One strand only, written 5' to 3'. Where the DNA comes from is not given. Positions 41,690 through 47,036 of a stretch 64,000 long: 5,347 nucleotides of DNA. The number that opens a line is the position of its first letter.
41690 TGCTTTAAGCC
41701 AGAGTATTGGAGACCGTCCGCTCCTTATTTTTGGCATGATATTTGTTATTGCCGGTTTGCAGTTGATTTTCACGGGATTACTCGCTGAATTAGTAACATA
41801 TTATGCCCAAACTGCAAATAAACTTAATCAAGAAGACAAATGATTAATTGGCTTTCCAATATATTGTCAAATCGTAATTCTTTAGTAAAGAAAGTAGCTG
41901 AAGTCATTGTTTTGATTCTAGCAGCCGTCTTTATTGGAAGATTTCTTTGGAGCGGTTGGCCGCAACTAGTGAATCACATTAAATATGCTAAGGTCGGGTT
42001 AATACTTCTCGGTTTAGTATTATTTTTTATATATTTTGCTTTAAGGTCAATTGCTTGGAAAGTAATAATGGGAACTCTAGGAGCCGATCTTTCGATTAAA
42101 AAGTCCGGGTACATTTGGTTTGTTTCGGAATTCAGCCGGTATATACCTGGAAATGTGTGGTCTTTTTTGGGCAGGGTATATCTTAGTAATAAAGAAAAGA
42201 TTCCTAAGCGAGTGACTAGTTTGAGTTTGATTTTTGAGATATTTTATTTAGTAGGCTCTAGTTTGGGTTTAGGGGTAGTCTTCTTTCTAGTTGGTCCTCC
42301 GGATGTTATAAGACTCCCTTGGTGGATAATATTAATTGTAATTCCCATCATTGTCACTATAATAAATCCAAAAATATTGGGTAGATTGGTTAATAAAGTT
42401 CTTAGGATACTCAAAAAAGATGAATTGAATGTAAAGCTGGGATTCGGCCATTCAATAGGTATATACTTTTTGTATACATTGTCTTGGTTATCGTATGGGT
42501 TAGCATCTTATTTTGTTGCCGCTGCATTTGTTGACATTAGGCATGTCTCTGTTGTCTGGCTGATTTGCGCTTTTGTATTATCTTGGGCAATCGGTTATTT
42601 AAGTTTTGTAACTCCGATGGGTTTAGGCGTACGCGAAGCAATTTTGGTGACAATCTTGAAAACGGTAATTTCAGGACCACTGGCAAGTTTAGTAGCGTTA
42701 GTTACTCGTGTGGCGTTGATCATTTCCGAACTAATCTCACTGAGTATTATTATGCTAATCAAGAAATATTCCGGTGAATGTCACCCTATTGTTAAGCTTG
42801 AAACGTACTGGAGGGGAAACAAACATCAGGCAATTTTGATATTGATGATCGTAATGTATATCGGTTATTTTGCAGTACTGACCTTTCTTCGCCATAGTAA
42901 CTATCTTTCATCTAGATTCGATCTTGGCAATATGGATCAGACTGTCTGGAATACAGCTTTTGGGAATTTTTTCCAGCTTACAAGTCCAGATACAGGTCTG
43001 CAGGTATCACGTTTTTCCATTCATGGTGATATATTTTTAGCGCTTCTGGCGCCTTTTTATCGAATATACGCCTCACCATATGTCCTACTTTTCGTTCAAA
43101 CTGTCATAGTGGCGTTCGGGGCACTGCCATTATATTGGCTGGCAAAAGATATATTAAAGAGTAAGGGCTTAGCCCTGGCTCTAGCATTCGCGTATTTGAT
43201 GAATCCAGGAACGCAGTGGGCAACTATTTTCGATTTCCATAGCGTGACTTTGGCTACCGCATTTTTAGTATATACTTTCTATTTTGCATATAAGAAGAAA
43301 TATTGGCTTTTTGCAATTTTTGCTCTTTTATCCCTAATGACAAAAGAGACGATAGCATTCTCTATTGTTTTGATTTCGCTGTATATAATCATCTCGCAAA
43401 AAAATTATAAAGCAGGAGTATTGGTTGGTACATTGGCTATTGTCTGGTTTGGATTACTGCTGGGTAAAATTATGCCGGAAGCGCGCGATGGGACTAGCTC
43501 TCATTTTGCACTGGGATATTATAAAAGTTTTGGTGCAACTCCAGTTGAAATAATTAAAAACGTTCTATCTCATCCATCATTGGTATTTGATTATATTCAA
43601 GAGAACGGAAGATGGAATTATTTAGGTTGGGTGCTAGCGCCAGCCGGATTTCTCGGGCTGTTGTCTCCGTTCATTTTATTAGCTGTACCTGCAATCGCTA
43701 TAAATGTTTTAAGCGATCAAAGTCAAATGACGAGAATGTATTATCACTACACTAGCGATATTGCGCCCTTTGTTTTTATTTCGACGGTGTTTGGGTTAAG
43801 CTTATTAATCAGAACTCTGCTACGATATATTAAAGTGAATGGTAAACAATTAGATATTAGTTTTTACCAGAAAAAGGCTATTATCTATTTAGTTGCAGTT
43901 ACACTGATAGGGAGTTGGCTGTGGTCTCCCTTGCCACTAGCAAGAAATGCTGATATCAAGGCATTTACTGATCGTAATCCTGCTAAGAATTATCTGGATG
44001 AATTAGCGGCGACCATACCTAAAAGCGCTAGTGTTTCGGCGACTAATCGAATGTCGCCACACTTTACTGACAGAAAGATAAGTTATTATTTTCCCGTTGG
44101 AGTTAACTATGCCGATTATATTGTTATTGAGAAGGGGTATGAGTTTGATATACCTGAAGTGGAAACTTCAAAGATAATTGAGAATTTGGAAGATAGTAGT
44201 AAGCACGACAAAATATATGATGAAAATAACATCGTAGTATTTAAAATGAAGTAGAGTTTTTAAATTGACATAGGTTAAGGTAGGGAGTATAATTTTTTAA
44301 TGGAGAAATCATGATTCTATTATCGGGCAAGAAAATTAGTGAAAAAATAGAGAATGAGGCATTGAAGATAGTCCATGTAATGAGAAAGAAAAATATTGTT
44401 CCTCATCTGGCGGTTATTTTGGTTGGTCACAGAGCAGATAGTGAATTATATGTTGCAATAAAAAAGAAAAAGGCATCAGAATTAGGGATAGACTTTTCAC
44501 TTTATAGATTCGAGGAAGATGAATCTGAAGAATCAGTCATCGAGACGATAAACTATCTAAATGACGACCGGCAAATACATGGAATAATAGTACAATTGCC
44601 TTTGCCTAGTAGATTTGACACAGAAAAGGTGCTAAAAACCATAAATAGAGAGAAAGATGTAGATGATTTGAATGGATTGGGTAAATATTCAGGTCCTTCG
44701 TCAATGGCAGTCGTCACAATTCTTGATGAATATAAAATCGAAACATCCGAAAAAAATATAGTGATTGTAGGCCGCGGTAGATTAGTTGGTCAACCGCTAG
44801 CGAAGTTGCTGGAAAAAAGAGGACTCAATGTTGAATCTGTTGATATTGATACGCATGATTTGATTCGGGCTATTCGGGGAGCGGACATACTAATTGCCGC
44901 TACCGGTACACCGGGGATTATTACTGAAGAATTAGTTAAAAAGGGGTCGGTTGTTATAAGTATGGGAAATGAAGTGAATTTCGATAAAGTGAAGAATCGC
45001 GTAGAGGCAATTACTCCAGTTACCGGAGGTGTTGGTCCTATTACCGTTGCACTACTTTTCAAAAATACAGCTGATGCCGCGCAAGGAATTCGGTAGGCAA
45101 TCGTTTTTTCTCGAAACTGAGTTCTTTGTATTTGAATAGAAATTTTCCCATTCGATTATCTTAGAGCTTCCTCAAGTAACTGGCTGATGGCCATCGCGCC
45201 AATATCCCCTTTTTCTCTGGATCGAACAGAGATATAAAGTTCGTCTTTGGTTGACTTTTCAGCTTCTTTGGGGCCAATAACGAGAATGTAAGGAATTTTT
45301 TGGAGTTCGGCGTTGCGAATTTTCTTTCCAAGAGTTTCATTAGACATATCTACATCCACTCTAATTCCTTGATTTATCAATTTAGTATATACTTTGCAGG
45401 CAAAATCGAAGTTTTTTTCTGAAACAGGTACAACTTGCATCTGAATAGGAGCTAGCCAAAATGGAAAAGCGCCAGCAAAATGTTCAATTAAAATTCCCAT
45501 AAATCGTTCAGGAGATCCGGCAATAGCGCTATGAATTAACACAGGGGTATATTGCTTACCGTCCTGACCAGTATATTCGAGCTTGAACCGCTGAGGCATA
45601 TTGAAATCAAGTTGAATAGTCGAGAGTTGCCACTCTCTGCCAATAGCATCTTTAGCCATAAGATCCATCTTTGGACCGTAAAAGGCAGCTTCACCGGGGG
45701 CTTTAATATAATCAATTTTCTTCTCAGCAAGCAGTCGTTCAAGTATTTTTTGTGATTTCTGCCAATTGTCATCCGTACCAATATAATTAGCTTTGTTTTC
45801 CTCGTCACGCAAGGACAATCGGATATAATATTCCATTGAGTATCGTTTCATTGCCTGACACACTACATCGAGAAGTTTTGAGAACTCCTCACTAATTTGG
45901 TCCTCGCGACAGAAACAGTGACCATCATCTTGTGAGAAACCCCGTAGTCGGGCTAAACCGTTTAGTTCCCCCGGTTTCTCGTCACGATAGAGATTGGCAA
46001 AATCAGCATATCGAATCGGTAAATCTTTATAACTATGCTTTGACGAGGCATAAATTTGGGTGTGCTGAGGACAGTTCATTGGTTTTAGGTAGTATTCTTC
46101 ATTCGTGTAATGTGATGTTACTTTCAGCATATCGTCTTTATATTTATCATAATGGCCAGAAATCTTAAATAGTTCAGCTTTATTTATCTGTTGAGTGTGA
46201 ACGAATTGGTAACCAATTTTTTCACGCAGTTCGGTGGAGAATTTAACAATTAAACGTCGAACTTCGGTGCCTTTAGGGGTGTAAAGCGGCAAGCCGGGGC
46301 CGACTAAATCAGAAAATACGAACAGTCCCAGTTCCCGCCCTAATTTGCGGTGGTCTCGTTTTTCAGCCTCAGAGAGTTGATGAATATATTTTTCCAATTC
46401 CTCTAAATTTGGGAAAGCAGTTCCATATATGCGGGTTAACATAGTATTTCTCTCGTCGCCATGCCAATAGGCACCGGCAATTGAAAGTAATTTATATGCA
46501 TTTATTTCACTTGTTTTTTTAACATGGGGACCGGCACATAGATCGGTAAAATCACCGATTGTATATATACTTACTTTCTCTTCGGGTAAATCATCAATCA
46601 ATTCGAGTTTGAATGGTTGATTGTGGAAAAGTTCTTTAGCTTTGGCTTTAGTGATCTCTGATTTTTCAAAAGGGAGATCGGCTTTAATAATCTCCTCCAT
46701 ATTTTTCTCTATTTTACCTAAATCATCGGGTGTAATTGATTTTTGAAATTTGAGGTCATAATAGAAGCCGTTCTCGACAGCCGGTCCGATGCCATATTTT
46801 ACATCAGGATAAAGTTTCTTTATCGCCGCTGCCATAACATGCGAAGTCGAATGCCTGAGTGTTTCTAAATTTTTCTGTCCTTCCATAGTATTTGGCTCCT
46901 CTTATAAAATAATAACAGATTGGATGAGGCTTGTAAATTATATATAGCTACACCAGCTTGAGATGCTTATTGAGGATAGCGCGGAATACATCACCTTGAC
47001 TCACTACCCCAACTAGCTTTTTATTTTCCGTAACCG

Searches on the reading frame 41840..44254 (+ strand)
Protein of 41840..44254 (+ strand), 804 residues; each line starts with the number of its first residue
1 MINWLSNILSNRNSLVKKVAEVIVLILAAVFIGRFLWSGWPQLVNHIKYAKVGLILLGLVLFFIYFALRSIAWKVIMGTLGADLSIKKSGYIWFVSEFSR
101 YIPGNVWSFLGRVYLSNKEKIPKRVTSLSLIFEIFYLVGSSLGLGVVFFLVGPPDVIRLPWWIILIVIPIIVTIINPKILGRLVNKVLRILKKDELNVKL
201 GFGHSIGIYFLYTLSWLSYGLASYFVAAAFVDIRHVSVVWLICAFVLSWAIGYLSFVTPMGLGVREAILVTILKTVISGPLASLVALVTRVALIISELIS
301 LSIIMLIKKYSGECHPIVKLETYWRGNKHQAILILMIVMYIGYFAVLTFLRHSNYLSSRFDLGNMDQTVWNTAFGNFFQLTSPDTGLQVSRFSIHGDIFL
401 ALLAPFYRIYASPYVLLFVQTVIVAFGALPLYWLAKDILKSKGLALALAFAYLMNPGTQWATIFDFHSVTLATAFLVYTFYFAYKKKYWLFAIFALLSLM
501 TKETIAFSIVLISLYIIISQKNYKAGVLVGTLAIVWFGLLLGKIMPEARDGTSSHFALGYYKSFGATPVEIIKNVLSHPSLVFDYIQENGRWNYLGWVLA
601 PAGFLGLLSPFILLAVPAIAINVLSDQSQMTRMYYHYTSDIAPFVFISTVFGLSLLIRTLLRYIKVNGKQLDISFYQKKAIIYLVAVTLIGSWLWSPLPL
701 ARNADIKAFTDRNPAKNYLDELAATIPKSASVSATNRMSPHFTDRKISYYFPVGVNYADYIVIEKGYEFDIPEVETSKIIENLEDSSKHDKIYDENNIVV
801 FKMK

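Call 35: search_protein_families(library=pfam, proteins=[window:41840-44254:+], max_evalue=0.00001)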
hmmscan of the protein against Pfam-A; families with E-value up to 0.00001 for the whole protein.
window:41840-44254:+ (804 aa): 2 families
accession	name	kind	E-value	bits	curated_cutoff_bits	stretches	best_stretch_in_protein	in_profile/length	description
PF09852.15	DUF2079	-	1.6e-63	215.8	28.2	1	351-764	1-422/459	Predicted membrane protein (DUF2079)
PF03706.18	LPG_synthase_TM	-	2.1e-14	54.1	33.4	1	28-294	5-295/302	Lysylphosphatidylglycerol synthase TM region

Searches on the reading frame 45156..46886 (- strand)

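Call 35: search_protein_families(library=pfam, proteins=[window:45156-46886:-], max_evalue=0.00001)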
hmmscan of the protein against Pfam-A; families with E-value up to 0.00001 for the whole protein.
window:45156-46886:- (576 aa): 3 families
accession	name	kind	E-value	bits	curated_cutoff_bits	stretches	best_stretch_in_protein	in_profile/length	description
PF00587.30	tRNA-synt_2b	-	2.1e-41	142.4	29.3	1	262-470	8-179/179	tRNA synthetase class II core domain (G, H, P, S and T)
PF03129.25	HGTP_anticodon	-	3e-21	75.8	21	1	482-573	1-90/94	Anticodon binding domain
PF07973.19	tRNA_SAD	-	4.1e-15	55.9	24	1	105-154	1-44/44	Threonyl and Alanyl tRNA synthetase second additional domain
